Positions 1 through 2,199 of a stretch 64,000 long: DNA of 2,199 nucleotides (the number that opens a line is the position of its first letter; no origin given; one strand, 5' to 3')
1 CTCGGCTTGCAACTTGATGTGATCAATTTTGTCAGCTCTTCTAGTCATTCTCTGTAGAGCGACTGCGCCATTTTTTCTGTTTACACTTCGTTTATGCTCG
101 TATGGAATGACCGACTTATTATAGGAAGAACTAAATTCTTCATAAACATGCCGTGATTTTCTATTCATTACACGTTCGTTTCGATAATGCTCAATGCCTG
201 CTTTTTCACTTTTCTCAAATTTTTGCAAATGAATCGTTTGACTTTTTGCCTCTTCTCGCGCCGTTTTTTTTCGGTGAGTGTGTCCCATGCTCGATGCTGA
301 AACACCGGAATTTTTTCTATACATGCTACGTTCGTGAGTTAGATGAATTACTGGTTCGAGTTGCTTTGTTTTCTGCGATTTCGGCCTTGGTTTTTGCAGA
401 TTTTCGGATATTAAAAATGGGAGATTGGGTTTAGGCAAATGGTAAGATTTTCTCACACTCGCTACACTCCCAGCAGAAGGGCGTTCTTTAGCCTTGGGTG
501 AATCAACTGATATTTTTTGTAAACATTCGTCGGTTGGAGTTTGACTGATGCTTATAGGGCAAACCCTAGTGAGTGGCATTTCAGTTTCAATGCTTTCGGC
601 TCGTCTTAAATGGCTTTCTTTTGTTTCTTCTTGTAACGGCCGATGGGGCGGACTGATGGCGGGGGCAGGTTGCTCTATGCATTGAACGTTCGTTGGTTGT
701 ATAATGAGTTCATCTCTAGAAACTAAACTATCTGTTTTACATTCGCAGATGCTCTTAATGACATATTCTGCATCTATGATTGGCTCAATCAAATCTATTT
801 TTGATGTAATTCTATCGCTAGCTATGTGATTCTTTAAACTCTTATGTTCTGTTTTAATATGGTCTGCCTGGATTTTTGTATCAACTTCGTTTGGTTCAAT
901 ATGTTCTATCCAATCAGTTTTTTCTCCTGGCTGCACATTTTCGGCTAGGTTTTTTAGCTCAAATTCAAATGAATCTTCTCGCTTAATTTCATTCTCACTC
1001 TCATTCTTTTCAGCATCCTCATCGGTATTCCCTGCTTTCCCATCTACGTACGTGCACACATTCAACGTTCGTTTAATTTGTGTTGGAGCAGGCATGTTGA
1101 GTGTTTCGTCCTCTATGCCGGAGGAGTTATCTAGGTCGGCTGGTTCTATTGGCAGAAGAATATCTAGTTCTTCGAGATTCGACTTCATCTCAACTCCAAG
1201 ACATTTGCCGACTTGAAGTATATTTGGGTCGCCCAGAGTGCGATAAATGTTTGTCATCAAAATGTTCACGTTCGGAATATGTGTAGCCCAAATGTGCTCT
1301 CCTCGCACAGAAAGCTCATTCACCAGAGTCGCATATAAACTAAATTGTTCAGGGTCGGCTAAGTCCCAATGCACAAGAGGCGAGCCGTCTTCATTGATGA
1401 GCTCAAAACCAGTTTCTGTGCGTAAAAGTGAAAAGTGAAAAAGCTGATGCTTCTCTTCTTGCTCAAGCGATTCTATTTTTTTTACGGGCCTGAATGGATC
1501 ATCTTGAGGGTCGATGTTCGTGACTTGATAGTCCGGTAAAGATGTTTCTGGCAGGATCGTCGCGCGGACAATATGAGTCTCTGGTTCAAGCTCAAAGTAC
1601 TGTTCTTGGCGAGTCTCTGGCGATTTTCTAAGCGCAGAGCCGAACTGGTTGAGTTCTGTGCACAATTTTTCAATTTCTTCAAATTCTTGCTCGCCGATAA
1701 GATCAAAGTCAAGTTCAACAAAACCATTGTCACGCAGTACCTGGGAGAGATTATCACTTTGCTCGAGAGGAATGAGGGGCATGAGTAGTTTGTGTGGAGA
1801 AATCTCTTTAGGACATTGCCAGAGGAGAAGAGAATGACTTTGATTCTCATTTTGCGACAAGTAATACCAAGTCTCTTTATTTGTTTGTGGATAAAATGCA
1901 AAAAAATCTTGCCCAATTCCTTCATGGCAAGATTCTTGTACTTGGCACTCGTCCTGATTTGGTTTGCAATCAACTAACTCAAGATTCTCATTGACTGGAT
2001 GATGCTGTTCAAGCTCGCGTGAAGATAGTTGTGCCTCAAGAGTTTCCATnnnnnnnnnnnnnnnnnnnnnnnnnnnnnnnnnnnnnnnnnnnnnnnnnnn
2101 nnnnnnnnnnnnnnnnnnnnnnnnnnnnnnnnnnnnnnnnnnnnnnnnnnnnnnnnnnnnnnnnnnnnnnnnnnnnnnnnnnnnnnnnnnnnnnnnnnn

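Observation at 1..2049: Unlisted large minus-strand ORF (at least 683 aa) running off the window; AT-rich, acidic, with degenerate C-terminal basic repeats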

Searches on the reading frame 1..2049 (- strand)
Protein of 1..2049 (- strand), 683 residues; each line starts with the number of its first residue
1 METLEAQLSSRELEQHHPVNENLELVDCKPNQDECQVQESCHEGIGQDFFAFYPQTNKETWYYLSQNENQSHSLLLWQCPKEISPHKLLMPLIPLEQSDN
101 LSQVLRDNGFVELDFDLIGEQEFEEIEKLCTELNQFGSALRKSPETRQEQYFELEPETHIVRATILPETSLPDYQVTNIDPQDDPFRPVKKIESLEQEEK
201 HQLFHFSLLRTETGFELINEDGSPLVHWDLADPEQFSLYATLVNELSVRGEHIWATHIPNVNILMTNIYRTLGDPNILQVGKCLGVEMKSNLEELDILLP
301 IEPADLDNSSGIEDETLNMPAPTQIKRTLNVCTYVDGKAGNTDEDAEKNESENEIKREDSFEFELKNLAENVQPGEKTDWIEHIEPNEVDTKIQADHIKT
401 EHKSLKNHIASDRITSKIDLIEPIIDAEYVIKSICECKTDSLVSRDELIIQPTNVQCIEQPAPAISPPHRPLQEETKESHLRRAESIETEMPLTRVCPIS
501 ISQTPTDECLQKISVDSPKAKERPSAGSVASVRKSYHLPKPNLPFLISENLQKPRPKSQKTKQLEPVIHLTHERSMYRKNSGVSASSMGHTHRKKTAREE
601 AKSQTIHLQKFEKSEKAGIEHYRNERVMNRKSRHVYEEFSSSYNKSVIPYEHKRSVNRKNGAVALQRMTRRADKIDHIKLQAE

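Call 6: search_protein_families(library=pfam, proteins=[window:1-2049:-], max_evalue=0.1)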
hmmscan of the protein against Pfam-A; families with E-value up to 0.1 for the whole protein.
window:1-2049:- (683 aa): 0 families

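Call 8: find_homologous_proteins(query=window:1-2049:-)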
Query window:1-2049:- (683 aa): 1 proteins with E <= 0.001 among 8000 candidates.
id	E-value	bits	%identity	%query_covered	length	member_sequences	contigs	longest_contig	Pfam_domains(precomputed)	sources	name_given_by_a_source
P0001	0.0e+0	1541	100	100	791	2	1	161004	-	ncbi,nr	ncbi:hypothetical protein HYW32_01350 [Candidatus Berkelbacteria bacterium]|nr:hypothetical protein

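Call 15: search_protein_families(library=pfam, proteins=[P0001], max_evalue=1)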
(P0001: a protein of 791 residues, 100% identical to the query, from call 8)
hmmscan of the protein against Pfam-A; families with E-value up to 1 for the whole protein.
P0001 (791 aa): 0 families

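Call 20: search_protein_representatives(protein=P0001)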
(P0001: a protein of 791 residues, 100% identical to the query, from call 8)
Query: 791 residues. Proteins with E-value up to 0.001 (for the whole library): 2; up to 1e-10: 1; up to 1e-30: 1. The best 2 are listed.
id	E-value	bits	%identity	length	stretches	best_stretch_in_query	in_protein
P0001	0.0e+00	1787.3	100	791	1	1-791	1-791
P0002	4.9e-04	35.2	33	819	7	255-310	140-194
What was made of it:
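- Global searches find no homologue (calls 8, 20).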

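Call 23: find_encoding_contigs(protein=P0002, flank=10000, max_places=6)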
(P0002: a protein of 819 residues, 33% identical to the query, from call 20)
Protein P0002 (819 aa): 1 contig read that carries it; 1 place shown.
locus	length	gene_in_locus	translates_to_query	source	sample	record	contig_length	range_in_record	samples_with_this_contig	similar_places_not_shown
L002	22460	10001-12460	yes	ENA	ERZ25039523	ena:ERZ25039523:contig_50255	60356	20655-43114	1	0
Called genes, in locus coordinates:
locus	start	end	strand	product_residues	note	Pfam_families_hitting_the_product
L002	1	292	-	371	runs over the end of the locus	PF07007:LprI (faint)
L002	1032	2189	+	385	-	PF04773:FecR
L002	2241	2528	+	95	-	-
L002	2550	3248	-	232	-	-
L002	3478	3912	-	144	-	-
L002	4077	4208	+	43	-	-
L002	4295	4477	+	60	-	-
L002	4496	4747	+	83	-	-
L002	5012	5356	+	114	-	-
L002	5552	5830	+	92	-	-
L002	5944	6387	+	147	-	-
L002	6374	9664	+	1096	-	-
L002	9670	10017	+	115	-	-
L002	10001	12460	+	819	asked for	PF00080:Sod_Cu (faint), PF17892:Cadherin_5 (faint), PF17963:Big_9 (faint), PF23560:GBD_Hemicentin (faint), PF17803:Cadherin_4, PF21683:GpP-like_1st (faint), PF06832:BiPBP_C (faint), PF17803:Cadherin_4 (weak), +6 more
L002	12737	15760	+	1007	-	PF17963:Big_9 (faint), PF18067:Lipase_C (faint), PF12979:DUF3863 (faint), PF23560:GBD_Hemicentin (faint), PF17803:Cadherin_4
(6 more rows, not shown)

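Call 25: predict_structure(protein=P0001)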
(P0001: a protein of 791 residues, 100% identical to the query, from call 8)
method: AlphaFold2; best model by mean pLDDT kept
length: 791 residues; sequences in the alignment: 1
mean_pLDDT: 31.8   pTM: 0.23
mean pLDDT of the five models: 31.8, 30.3, 26.4, 25.0, 23.5
residues with pLDDT >= 90: 0; 70-90: 8; 50-70: 25; < 50: 758
segments of 3 or more residues with pLDDT < 50: 1-205, 244-791
pLDDT, mean of each block of 10 residues (from residue 1): 27 30 30 33 31 32 34 32 27 35 37 30 36 33 30 26 28 31 34 32 46 68 68 54 40 30 28 32 30 25 30 29 24 26 35 26 26 27 27 28 29 27 25 24 24 26 34 32 30 29 29 30 30 32 32 34 29 36 34 34 28 28 30 31 24 26 23 25 26 32 32 28 31 40 31 32 43 42 32 26
secondary structure, 60 per line:
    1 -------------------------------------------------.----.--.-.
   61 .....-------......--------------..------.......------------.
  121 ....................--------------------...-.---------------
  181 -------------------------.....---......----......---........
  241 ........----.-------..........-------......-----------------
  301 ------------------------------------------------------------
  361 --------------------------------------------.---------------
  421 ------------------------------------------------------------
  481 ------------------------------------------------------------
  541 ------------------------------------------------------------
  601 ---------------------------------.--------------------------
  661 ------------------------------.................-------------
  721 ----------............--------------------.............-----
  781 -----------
elements in order (helices of 4 or more, strands of 3 or more residues): E60-65 E73-78 H101-107 H120-140 E161-163 E206-210 E214-219 E224-229 H233-248 H261-270 H278-283 H691-707 H731-742 H763-775

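Call 27: search_protein_families(library=ncbifam, proteins=[P0001], max_evalue=0.01)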
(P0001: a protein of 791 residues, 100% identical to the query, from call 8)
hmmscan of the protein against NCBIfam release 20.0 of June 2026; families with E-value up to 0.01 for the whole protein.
P0001 (791 aa): 0 families

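Call 52: search_solved_structures(query=A3, max_evalue=10)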
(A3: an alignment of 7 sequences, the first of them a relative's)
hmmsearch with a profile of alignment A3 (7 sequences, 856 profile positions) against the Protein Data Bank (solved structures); distinct sequences matched with E-value up to 10: 0.
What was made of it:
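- On Known B12-binding protein domains (B12-binding PF02310, DUF4430/transcobalamin-like, BtuF, etc.): The family profile finds nothing in PDB at E <= 10 (call 52).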

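Call 78: search_protein_families(library=pfam, alignment_id=A3, max_evalue=10)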
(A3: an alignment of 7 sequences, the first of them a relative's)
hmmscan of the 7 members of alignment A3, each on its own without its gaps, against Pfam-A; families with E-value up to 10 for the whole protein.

A. member 1, P0001 (791 aa): 0 families

B. families by the number of members that match (of 7 scanned): 4 families
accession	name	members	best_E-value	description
PF20879.2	SidM_N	1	0.012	SidM, N-terminal domain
PF12211.13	LMWSLP_N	1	0.13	Low molecular weight S layer protein N terminal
PF22433.2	MtxA_IG-like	1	0.21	Magnetotaxis protein MtxA, Immunoglobulin-like domain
PF25728.1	US29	1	5.8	Cytomegalovirus US29 protein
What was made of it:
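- On Known B12-binding protein domains (B12-binding PF02310, DUF4430/transcobalamin-like, BtuF, etc.): There are no recurrent weak hits among 7 members (call 78).
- There is no Pfam, NCBIfam or PDB match, even with a family profile (calls 6, 15, 27, 52, 78).
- Tried and rejected: The family profile against PDB gave nothing at E <= 10 (call 52), and there were no recurrent weak Pfam hits among members (call 78).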

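Call 85: search_protein_families(library=padloc, proteins=[P0001], max_evalue=0.01)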
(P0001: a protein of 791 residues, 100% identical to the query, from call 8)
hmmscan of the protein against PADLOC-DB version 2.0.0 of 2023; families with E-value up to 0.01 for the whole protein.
P0001 (791 aa): 0 families
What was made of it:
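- No big ORF matches DolA or any PADLOC model (call 85).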

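Call 86: search_protein_families(library=phrogs, proteins=[P0001], max_evalue=0.01)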
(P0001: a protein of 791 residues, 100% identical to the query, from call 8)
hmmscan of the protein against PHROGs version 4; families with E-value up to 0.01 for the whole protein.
P0001 (791 aa): 0 families
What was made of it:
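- There are no PHROG or PADLOC hits (calls 85, 86).
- Tried and rejected: Pfam, NCBIfam, PHROGs and PADLOC gave nothing on the big ORF (calls 6, 15, 27, 85, 86).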
